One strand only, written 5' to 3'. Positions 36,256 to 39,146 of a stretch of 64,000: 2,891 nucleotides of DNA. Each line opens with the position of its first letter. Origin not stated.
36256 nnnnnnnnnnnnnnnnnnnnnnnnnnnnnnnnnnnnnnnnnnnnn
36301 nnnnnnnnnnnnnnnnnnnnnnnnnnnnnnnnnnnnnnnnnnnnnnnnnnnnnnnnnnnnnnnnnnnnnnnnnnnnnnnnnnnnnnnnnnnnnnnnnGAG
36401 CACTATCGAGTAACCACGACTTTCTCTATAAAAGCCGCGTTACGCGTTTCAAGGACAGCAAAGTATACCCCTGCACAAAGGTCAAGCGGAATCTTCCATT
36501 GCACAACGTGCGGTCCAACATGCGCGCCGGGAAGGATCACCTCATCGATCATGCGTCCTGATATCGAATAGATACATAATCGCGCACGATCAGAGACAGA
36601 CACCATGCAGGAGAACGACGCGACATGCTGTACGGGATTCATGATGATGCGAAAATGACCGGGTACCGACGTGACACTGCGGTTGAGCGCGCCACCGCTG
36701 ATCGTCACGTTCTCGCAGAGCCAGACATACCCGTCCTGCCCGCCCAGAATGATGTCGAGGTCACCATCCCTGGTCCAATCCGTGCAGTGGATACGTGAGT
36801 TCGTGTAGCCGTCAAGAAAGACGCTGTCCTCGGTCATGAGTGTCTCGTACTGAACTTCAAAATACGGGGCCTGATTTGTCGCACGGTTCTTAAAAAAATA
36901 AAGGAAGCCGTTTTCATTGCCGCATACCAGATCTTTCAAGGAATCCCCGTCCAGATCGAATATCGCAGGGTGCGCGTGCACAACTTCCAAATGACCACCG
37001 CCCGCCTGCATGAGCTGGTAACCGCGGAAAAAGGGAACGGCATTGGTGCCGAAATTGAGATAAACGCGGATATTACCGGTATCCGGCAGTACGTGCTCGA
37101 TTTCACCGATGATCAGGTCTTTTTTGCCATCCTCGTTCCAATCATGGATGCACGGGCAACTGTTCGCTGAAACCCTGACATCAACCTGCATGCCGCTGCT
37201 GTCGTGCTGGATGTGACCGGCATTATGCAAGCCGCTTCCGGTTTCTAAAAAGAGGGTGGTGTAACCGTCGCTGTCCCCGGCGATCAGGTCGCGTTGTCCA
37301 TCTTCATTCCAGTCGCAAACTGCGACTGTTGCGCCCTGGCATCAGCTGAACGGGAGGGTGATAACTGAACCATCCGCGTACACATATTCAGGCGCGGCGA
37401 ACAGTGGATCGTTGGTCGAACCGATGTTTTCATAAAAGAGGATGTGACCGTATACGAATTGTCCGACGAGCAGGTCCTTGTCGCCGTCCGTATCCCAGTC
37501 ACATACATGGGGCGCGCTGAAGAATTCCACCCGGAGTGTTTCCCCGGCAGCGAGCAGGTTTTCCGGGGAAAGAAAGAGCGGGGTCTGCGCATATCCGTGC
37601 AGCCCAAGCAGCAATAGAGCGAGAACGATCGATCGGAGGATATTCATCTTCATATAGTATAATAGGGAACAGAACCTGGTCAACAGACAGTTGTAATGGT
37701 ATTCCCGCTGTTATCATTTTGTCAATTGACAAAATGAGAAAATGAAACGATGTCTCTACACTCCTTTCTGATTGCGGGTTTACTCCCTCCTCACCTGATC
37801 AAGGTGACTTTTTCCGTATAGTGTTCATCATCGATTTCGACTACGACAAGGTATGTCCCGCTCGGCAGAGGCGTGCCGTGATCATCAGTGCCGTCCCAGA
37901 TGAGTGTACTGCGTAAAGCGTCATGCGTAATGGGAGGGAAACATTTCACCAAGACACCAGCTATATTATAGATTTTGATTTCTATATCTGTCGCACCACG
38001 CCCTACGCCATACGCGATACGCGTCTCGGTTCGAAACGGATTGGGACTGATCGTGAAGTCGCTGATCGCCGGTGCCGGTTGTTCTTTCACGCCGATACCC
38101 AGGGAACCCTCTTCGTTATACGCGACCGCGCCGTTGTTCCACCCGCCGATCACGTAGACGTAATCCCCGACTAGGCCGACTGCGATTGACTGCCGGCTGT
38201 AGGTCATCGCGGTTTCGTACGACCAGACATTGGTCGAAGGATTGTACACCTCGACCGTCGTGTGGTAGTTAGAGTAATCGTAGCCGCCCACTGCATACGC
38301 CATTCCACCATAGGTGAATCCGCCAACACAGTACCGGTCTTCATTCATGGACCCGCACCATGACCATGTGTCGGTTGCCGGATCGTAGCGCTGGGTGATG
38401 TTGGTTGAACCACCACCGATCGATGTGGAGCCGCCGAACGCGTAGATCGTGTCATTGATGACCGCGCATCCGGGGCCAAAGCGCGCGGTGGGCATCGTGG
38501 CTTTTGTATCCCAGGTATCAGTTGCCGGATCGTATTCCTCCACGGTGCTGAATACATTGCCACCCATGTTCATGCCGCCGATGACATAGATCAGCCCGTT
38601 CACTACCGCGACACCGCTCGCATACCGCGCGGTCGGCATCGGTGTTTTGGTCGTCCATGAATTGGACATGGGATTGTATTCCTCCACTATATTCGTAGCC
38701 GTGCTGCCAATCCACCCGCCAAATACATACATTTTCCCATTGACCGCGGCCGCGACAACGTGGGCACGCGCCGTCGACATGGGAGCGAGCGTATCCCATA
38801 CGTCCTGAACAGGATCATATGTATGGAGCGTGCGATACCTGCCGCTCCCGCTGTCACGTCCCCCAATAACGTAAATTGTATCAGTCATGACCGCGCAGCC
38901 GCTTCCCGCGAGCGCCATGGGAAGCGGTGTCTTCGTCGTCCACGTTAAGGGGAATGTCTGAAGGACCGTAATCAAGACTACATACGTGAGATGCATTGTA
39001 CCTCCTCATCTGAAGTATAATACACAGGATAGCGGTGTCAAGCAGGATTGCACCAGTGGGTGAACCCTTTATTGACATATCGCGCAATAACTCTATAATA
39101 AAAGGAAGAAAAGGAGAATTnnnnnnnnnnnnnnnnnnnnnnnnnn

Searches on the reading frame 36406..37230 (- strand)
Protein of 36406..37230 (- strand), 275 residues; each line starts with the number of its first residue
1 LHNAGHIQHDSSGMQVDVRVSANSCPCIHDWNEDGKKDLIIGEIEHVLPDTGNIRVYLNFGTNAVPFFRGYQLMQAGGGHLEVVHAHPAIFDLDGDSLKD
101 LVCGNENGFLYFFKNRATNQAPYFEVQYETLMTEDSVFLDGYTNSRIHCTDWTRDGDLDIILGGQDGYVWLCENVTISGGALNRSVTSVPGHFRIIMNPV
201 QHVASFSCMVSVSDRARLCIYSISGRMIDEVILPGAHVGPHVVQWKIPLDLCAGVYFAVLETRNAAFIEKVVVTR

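Call 72: search_protein_families(library=pfam, proteins=[window:36406-37230:-], max_evalue=0.0001)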
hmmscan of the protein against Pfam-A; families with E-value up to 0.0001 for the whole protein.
window:36406-37230:- (275 aa): 1 family
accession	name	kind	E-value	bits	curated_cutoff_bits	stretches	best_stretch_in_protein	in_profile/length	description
PF13517.12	FG-GAP_3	-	2.7e-09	37.9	26.9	1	92-161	1-60/61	FG-GAP-like repeat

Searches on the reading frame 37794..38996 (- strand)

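Call 26: search_protein_families(library=pfam, proteins=[window:37794-38996:-], max_evalue=0.00001)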
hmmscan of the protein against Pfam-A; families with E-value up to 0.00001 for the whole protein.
window:37794-38996:- (401 aa): 12 families
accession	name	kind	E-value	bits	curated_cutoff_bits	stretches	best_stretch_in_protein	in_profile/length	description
PF01344.31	Kelch_1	-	2.9e-63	209.3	20.1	5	123-169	1-46/46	Kelch motif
PF13964.12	Kelch_6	-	6.9e-45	150.1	25.3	5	172-221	2-50/50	Kelch motif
PF24681.1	Kelch_KLHDC2_KLHL20_DRC7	-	1.3e-42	146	50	2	20-189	42-221/221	KLHDC2/KLHL20/DRC7 Kelch-repeats domain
PF25210.1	Kelch_FKB95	-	3e-32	112.7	70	3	80-166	36-124/268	FKB95, Kelch-repeats domain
PF07646.21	Kelch_2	-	3.3e-30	102.9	21.3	1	124-169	2-48/48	Kelch motif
PF13415.12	Kelch_3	-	6.3e-29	100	22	1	39-79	2-42/48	Galactose oxidase, central domain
PF24981.1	Beta-prop_ATRN-LZTR1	-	2.3e-21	76.8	50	2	136-268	1-145/289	Attractin/LZTR1 beta-propeller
PF13418.12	Kelch_4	-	1.7e-17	63.5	21.6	0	177-215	7-45/49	Galactose oxidase, central domain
PF24996.1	NANM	-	1e-16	61.2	45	1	25-144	4-127/350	N-acetylneuraminate epimerase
PF13860.13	FlgD_ig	-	2.1e-07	31.2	27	1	328-387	15-74/79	FlgD Ig-like domain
PF19755.4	DUF6242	-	1.1e-06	29.1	29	0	58-143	121-203/217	Domain of unknown function (DUF6242)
PF13854.13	Kelch_HCF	-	1.5e-06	28.2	113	0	71-103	234-266/345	Host cell factor, Kelch-repeats domain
